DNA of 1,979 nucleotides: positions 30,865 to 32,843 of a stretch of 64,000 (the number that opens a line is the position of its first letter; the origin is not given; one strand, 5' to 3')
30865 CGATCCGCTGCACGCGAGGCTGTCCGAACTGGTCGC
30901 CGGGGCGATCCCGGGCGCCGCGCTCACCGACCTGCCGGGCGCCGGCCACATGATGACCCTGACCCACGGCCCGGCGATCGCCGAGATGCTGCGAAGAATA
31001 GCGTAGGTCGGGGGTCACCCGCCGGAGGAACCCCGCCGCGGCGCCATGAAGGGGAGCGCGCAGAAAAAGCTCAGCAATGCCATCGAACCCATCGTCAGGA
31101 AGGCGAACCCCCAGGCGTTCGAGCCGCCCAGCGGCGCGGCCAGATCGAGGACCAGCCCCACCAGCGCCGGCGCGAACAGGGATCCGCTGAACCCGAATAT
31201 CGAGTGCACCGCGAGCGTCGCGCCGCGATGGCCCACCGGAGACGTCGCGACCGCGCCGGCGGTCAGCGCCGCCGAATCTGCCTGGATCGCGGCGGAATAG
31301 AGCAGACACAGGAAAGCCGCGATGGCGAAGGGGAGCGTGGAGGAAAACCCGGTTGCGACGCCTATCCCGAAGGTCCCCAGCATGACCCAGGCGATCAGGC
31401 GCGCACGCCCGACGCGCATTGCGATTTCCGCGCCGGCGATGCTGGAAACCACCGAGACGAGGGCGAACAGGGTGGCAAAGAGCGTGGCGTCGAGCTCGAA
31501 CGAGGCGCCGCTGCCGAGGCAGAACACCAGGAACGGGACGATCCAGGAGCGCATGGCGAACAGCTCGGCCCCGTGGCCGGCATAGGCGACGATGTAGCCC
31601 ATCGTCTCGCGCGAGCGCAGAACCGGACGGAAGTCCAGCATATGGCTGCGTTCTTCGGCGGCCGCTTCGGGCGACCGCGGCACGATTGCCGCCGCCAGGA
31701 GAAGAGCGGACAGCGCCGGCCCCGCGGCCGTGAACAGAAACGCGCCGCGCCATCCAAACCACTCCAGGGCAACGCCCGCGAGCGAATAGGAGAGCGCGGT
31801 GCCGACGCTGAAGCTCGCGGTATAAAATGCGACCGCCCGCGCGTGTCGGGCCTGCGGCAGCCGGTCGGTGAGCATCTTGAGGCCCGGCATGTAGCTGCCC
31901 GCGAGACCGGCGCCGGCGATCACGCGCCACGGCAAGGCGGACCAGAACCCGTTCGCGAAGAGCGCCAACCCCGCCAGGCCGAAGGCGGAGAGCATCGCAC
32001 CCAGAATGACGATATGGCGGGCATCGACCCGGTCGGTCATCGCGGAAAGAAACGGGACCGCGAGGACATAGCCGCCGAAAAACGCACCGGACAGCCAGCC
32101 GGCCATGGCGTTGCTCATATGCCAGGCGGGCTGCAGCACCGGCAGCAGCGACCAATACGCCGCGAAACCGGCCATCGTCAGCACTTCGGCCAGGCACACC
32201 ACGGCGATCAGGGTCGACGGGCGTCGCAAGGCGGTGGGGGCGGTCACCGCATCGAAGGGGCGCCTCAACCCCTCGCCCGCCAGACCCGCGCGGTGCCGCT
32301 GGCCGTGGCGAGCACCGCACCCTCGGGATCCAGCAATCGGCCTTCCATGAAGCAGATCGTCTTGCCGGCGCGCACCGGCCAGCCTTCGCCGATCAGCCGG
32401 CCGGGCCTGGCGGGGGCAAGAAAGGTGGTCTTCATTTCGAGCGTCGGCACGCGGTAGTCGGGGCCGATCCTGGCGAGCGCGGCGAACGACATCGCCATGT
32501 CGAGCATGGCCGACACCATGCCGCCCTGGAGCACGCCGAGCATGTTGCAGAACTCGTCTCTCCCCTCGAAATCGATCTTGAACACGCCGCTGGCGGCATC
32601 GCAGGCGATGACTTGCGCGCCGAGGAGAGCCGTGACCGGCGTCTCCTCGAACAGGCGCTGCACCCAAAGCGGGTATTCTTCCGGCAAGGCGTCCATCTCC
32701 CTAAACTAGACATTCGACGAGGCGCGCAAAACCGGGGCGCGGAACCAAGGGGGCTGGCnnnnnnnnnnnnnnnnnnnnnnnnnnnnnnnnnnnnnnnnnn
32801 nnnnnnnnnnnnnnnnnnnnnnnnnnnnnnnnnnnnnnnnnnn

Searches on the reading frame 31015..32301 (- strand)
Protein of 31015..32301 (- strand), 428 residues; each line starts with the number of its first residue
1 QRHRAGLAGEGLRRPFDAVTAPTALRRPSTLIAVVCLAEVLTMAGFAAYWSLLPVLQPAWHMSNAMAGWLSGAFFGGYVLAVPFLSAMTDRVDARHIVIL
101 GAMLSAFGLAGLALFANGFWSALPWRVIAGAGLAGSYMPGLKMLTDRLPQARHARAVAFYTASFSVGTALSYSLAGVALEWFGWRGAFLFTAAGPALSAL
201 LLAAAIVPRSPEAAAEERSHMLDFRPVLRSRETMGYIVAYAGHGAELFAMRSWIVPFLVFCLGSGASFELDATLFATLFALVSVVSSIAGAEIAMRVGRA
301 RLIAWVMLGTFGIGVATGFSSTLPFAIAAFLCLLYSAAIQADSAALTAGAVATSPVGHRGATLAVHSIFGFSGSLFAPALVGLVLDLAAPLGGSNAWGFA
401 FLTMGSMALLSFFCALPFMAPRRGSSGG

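Call 13: search_protein_families(library=pfam, proteins=[window:31015-32301:-], max_evalue=0.00001)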
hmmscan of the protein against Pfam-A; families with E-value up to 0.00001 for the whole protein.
window:31015-32301:- (428 aa): 1 family
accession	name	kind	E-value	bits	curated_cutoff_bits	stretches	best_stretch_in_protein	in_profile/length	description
PF07690.21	MFS_1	-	3.6e-35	122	33.4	1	36-257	2-228/347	Major Facilitator Superfamily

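Call 41: search_protein_families(library=ncbifam, proteins=[window:31015-32301:-], max_evalue=1e-10)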
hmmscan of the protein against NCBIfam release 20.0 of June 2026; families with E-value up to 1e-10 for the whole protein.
window:31015-32301:- (428 aa): 2 families
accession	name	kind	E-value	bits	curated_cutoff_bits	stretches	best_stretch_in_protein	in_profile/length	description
TIGR00895.1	2A0115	subfamily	4.4e-17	62.1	418.55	1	32-205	18-191/398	aromatic acid/H+ symport family MFS transporter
TIGR00893.1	2A0114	subfamily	4.7e-12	45.5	395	1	60-410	24-396/399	D-galactonate transporter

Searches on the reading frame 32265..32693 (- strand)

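Call 13: search_protein_families(library=pfam, proteins=[window:32265-32693:-], max_evalue=0.00001)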
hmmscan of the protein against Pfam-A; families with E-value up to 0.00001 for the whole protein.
window:32265-32693:- (142 aa): 2 families
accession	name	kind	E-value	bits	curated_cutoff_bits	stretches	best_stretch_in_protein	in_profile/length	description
PF03061.28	4HBT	-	8.9e-15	55.2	20.6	1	53-127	2-77/79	Thioesterase superfamily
PF13622.12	4HBT_3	-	2.8e-06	27.9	24.3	1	51-133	7-80/83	Acyl-CoA thioesterase N-terminal domain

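Call 41: search_protein_families(library=ncbifam, proteins=[window:32265-32693:-], max_evalue=1e-10)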
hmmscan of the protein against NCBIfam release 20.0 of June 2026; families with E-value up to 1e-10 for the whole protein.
window:32265-32693:- (142 aa): 1 family
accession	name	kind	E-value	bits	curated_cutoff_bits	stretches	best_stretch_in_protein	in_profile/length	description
TIGR00369.1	unchar_dom_1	domain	1.6e-12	47.6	36.6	1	21-135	3-115/117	hotdog fold thioesterase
